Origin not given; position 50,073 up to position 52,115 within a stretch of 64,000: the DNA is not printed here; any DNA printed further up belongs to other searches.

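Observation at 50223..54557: Complete trimeric HydC-HydB-HydA [FeFe]-hydrogenase operon in an archaeal genome, preceded by an orphan RnfD/NqrB-like membrane protein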

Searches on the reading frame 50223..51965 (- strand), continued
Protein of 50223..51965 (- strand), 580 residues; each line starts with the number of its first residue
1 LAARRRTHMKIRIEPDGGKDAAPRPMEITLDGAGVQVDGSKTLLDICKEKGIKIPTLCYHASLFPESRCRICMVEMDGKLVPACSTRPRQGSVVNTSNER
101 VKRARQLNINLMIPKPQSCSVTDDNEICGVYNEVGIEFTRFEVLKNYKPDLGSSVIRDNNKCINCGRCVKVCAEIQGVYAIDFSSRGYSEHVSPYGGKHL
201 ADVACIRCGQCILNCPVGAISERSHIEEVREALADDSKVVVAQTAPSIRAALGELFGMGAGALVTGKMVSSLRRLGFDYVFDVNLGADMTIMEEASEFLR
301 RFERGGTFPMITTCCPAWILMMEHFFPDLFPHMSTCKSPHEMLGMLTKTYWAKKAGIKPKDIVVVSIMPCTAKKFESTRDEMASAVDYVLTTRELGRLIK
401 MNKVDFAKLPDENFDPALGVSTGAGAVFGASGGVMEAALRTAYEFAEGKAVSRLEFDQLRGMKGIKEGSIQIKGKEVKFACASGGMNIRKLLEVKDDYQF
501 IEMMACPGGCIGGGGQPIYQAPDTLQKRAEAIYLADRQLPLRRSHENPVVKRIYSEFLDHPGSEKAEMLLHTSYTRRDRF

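Call 81: search_protein_families(library=pfam, proteins=[L017:56-1249:+, L017:1246-1875:+, L017:5117-5947:+, L020:6255-6692:+, L026:3671-5896:+, L026:6060-6929:-, L026:6931-7746:-, L026:7752-8084:-, L014:11671-12297:-, L014:12294-13064:-], max_evalue=0.0001)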
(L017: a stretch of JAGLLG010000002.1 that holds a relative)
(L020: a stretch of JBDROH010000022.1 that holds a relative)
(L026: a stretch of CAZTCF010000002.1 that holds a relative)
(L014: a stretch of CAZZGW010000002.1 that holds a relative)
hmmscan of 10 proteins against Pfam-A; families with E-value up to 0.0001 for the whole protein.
L017:56-1249:+ (397 aa): 3 families
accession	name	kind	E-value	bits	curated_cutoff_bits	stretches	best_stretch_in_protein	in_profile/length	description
PF22422.2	MGH1-like_GH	-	2e-09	38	27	1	163-253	166-258/356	Mannosylglycerate hydrolase MGH1-like glycoside hydrolase domain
PF00723.27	Glyco_hydro_15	-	7.7e-08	32.1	22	1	34-261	23-283/427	Glycosyl hydrolases family 15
PF17389.8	Bac_rhamnosid6H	-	3.3e-07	30.4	24.5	1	169-262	167-253/339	Bacterial alpha-L-rhamnosidase 6 hairpin glycosidase domain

L017:1246-1875:+ (209 aa): 5 families
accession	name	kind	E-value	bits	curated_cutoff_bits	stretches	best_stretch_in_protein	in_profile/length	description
PF00121.24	TIM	-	8e-22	78.4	20.1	1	3-198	1-237/245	Triosephosphate isomerase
PF00977.27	His_biosynth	-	2.5e-06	27.6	23.6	1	147-199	59-109/228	Histidine biosynthesis protein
PF03060.21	NMO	-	4.5e-06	26.7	28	1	97-193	126-225/331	Nitronate monooxygenase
PF05690.20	ThiG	-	1.8e-05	24.6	23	1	149-200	163-214/247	Thiazole biosynthesis protein ThiG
PF02581.23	TMP-TENI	-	3.2e-05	23.8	27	0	115-193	103-180/180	Thiamine monophosphate synthase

L017:5117-5947:+ (276 aa): 2 families
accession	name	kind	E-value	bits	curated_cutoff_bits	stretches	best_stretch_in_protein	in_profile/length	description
PF00480.26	ROK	-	7.3e-45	154.2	22.9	1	10-273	2-289/294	ROK family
PF02685.22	Glucokinase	-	2.4e-06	27.2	22.1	0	12-162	3-165/314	Glucokinase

L020:6255-6692:+ (145 aa): 2 families
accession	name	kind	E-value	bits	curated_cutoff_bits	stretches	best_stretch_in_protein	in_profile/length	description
PF06560.17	GPI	-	1.4e-17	64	20.7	1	49-142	50-153/182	Glucose-6-phosphate isomerase (GPI)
PF07883.17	Cupin_2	-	1.3e-08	34.9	27.2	1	70-133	11-70/70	Cupin domain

L026:3671-5896:+ (741 aa): 6 families
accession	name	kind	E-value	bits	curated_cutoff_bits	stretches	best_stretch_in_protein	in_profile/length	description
PF00534.26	Glycos_transf_1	-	4.9e-23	82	26.4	1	191-367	5-171/172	Glycosyl transferases group 1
PF13692.12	Glyco_trans_1_4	-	4.8e-16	59.7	27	1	203-354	4-142/142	Glycosyl transferases group 1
PF13439.12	Glyco_transf_4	-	2.9e-09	37.6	28.5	1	117-181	94-167/170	Glycosyltransferase Family 4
PF06662.19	C5-epim_C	-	8.3e-06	25.9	23.3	0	589-621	30-62/188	D-glucuronyl C5-epimerase C-terminus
PF13524.12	Glyco_trans_1_2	-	2e-05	25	25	1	271-369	30-129/144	Glycosyl transferase-like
PF07470.19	Glyco_hydro_88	-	3.3e-05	23.5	26.6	0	573-688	21-109/352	Glycosyl Hydrolase Family 88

L026:6060-6929:- (289 aa): 2 families
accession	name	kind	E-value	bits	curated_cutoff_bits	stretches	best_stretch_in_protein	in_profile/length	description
PF08544.19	GHMP_kinases_C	-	3.7e-11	43.7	21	1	198-276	1-79/85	GHMP kinases C terminal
PF00288.32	GHMP_kinases_N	-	4.7e-07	30.4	22.3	1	51-127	15-87/87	GHMP kinases N terminal domain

L026:6931-7746:- (271 aa): 1 family
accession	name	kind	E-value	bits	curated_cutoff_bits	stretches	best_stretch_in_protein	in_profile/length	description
PF00480.26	ROK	-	1.3e-43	150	22.9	1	5-271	2-292/294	ROK family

L026:7752-8084:- (110 aa): 1 family
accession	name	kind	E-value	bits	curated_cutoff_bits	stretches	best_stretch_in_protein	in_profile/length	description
PF01050.24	MannoseP_isomer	-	1e-16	61.6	23.6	1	3-105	11-116/116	Mannose-6-phosphate isomerase C-terminal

L014:11671-12297:- (208 aa): 6 families
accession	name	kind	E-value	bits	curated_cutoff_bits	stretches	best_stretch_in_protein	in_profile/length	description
PF00121.24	TIM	-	3.6e-22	79.5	20.1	1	3-204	1-243/245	Triosephosphate isomerase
PF05690.20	ThiG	-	6.8e-09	35.9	23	1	148-202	162-216/247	Thiazole biosynthesis protein ThiG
PF00977.27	His_biosynth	-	3.7e-07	30.3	23.6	1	148-197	60-109/228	Histidine biosynthesis protein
PF03060.21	NMO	-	1.9e-06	28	28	1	64-197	90-231/331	Nitronate monooxygenase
PF04481.18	DUF561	-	5.2e-05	23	21.6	0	139-204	164-228/243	Protein of unknown function (DUF561)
PF02581.23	TMP-TENI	-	6.7e-05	22.8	27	0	114-193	102-180/180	Thiamine monophosphate synthase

L014:12294-13064:- (256 aa): 1 family
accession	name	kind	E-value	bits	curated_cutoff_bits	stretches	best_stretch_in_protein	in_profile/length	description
PF01791.15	DeoC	-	9.9e-39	133.7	23.8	1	19-239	2-229/229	DeoC/LacD family aldolase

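Call 82: search_protein_families(library=pfam, proteins=[L014:13066-14004:-, L014:14007-15242:-, L008:13160-13849:+, L008:12184-12942:+, L004:11669-12640:-, L038:11711-12730:+, L038:12727-13896:+], max_evalue=0.0001)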
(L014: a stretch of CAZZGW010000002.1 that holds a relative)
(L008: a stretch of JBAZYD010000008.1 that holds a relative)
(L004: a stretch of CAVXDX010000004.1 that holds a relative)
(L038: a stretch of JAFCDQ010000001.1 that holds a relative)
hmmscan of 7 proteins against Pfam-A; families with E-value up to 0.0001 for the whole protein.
L014:13066-14004:- (312 aa): 1 family
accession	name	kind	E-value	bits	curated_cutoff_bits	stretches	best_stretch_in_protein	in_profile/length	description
PF00294.29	PfkB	-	1.7e-39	136.4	25.8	1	30-300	14-299/302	pfkB family carbohydrate kinase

L014:14007-15242:- (411 aa): 1 family
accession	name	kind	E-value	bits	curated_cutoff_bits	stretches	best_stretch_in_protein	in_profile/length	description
PF00162.24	PGK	-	2e-103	346.8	27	1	8-385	2-379/379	Phosphoglycerate kinase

L008:13160-13849:+ (229 aa): 0 families

L008:12184-12942:+ (252 aa): 0 families

L004:11669-12640:- (323 aa): 1 family
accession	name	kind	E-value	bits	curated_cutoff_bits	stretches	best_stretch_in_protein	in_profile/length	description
PF01916.23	DS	-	1.5e-42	146.4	27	1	11-319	7-287/288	Deoxyhypusine synthase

L038:11711-12730:+ (339 aa): 2 families
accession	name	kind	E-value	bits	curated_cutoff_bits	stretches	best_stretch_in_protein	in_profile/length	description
PF02800.25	Gp_dh_C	-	3.9e-55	186.2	24.4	1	165-321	1-158/158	Glyceraldehyde 3-phosphate dehydrogenase, C-terminal domain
PF00044.30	Gp_dh_N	-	1.8e-39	134.5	31.7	1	11-110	1-100/101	Glyceraldehyde 3-phosphate dehydrogenase, NAD binding domain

L038:12727-13896:+ (389 aa): 1 family
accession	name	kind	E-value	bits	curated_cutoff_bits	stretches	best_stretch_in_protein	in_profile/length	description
PF00162.24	PGK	-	8.1e-133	443.5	27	1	6-368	1-376/379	Phosphoglycerate kinase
